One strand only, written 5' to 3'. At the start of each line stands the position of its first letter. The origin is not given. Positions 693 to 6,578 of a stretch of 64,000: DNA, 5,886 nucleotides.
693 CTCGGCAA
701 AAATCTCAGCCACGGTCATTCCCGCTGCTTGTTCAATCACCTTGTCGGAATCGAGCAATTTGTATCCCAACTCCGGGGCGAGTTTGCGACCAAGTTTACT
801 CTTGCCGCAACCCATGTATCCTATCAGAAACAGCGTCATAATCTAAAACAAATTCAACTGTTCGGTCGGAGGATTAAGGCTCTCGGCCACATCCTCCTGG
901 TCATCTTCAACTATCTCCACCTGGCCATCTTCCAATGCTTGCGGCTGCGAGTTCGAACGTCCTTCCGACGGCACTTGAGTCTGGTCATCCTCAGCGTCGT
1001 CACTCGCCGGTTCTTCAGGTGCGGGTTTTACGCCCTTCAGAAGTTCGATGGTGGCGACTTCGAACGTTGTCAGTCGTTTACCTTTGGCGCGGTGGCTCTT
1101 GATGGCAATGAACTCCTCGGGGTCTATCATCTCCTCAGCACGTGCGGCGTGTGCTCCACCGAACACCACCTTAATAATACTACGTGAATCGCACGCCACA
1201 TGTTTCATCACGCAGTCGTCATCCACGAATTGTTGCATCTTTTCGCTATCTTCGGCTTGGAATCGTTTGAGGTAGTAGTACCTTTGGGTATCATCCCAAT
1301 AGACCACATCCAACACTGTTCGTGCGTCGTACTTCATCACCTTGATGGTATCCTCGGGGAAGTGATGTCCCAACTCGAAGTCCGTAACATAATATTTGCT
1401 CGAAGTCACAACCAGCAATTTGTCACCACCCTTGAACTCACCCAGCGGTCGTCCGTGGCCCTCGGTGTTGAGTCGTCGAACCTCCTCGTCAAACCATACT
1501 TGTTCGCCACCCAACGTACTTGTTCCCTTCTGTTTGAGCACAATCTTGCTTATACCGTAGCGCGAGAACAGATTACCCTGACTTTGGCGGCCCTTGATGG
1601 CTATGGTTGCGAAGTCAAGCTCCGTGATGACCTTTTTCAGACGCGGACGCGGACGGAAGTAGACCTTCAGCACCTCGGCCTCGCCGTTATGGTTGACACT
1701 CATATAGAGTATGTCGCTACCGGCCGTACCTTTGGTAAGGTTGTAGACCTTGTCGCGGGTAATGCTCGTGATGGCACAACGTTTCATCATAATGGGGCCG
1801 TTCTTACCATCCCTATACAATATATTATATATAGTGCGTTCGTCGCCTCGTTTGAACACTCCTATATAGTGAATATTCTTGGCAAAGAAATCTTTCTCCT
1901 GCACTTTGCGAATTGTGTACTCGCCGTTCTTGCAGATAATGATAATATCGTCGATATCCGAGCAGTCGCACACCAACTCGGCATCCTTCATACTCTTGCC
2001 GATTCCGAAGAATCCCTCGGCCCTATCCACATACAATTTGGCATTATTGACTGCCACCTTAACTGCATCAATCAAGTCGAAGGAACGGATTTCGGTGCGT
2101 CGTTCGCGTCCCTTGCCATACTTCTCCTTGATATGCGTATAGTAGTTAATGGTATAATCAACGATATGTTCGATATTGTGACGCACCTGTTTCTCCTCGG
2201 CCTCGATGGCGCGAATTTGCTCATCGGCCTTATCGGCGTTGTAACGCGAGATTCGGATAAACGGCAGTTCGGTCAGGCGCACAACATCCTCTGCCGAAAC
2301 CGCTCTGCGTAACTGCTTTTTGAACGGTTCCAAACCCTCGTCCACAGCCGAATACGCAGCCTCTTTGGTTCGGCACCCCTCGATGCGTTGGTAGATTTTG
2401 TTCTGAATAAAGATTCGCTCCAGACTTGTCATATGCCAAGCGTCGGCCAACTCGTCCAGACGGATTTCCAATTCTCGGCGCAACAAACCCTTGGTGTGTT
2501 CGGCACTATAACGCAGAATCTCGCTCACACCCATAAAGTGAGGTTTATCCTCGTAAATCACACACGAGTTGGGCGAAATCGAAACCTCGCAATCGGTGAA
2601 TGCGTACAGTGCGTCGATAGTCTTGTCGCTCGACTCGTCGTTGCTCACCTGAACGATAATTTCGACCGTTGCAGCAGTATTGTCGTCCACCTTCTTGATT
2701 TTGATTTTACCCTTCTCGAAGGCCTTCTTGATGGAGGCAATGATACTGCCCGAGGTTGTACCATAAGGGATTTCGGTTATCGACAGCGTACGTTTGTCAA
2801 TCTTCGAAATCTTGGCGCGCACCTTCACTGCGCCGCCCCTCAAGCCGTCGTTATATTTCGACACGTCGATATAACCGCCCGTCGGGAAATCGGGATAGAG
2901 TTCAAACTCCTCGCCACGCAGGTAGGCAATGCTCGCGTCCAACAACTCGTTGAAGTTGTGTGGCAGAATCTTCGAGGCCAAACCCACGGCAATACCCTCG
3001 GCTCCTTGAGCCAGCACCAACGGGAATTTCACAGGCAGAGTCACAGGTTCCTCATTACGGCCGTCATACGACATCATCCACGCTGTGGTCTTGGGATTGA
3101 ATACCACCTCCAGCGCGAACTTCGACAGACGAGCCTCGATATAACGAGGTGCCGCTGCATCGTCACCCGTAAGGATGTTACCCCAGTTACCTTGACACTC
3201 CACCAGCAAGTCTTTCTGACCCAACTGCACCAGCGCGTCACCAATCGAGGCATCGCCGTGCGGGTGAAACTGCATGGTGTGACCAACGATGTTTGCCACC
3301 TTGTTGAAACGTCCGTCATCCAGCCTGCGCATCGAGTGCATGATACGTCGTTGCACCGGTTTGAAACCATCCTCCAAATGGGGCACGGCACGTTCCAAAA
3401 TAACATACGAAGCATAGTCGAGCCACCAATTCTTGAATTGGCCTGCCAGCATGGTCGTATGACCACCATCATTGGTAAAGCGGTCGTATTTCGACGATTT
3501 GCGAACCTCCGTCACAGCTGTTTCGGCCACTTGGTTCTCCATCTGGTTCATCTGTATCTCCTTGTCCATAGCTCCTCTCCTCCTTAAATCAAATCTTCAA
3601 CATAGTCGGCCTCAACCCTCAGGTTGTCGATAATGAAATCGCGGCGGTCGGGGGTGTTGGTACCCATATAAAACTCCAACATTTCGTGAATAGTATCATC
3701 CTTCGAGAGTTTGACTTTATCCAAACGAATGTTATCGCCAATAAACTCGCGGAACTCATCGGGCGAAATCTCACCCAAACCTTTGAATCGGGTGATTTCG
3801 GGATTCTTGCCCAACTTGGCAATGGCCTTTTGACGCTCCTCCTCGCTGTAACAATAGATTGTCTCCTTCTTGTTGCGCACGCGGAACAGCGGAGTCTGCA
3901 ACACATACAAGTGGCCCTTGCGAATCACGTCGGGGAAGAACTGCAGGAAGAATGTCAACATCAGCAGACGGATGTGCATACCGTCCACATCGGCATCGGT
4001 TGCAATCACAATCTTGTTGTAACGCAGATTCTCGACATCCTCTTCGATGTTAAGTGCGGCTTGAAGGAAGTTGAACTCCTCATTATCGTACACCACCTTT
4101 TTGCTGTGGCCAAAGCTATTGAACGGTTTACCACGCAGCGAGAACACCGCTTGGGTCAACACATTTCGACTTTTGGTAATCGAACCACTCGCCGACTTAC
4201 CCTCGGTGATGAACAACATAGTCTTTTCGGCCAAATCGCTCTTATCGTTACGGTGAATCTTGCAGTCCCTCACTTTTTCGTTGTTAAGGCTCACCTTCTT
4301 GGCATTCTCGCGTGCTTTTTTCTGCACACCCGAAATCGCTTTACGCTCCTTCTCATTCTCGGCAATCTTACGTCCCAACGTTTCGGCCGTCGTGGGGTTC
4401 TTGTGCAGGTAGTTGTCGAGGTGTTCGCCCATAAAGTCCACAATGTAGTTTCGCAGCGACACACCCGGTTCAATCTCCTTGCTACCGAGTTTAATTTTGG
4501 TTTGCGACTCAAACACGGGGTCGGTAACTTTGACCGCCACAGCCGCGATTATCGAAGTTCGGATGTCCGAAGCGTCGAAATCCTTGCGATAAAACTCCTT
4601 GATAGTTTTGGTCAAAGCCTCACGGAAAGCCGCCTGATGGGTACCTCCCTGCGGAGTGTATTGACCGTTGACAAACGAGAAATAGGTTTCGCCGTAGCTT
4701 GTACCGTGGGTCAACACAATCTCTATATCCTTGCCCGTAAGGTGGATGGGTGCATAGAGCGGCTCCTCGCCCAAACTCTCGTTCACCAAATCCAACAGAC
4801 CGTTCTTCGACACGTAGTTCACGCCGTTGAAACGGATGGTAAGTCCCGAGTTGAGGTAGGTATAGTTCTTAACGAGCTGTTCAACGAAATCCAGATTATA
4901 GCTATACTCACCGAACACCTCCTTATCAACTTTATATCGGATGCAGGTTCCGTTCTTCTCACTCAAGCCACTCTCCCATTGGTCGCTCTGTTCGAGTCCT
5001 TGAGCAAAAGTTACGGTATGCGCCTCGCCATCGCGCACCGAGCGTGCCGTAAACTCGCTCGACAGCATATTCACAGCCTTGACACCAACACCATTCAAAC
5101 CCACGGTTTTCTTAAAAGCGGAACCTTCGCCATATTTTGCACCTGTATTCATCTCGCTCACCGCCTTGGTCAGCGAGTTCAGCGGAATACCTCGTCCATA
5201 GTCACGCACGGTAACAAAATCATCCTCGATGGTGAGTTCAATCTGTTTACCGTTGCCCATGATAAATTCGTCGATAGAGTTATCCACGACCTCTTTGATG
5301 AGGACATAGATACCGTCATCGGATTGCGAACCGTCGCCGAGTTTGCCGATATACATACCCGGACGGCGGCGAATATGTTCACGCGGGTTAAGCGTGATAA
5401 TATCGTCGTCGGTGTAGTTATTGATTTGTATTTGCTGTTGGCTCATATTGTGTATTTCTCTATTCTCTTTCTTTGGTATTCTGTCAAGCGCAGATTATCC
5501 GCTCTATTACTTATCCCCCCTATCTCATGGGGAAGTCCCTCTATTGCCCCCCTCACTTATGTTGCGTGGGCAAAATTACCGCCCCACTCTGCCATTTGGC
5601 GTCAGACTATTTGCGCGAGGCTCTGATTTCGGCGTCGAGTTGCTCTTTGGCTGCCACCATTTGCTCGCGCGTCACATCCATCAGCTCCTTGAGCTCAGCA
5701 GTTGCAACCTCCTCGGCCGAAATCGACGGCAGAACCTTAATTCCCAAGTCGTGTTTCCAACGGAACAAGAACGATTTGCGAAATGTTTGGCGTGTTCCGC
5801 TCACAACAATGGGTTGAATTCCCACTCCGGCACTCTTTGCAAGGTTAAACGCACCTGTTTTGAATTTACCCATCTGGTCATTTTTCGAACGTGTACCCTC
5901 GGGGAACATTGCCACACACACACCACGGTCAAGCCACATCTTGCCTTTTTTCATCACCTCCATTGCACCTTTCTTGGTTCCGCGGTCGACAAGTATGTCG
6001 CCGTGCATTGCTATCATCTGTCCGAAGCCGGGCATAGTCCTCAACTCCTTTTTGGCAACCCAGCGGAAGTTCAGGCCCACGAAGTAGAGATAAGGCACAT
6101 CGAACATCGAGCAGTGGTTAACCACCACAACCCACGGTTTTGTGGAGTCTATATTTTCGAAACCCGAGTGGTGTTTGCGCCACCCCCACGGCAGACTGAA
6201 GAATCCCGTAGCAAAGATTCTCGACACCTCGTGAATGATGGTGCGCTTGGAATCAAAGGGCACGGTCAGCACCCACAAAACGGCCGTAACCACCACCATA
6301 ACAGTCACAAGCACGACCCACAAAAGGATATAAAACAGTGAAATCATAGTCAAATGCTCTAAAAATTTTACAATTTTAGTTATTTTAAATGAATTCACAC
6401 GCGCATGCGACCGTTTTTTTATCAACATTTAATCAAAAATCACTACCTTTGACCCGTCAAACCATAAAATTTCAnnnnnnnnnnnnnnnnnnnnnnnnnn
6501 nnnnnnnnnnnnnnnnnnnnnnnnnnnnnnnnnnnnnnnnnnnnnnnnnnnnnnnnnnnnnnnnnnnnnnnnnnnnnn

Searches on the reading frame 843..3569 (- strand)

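Call 39: search_protein_families(library=pfam, proteins=[window:843-3569:-], max_evalue=0.00001)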
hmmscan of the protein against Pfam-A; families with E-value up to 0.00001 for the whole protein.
window:843-3569:- (908 aa): 1 family
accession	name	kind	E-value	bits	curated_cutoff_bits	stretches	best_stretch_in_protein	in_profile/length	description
PF00521.26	DNA_topoisoIV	-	1.1e-106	357.7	31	1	60-470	1-424/432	DNA gyrase/topoisomerase IV, subunit A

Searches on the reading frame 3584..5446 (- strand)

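Call 39: search_protein_families(library=pfam, proteins=[window:3584-5446:-], max_evalue=0.00001)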
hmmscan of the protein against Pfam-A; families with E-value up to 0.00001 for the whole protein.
window:3584-5446:- (620 aa): 4 families
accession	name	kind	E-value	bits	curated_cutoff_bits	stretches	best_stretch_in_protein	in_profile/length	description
PF00204.31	DNA_gyraseB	-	1.3e-29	103.3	27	1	218-371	28-167/173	DNA gyrase B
PF01751.28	Toprim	-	4.9e-13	49.5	23.1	1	411-515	2-93/96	Toprim domain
PF00986.26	DNA_gyraseB_C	-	9.4e-09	35.7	29.8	1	547-605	2-62/63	DNA gyrase B subunit, carboxyl terminus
PF02518.31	HATPase_c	-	2.2e-07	31.7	26.4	1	44-134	4-89/111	Histidine kinase-, DNA gyrase B-, and HSP90-like ATPase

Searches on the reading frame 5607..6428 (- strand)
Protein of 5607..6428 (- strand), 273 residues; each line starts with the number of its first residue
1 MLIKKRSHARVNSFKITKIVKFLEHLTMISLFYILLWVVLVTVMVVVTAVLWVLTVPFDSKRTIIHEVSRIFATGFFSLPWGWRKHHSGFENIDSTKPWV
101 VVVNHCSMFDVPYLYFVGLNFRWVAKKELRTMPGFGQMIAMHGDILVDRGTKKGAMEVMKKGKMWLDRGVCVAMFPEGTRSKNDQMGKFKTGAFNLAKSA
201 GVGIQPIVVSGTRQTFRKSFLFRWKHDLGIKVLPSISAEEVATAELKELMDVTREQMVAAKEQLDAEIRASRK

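Call 39: search_protein_families(library=pfam, proteins=[window:5607-6428:-], max_evalue=0.00001)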
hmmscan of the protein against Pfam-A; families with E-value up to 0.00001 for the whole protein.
window:5607-6428:- (273 aa): 1 family
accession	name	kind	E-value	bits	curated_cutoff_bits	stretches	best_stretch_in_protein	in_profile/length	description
PF01553.26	Acyltransferase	-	9.9e-26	90.5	23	1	88-210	5-132/132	Acyltransferase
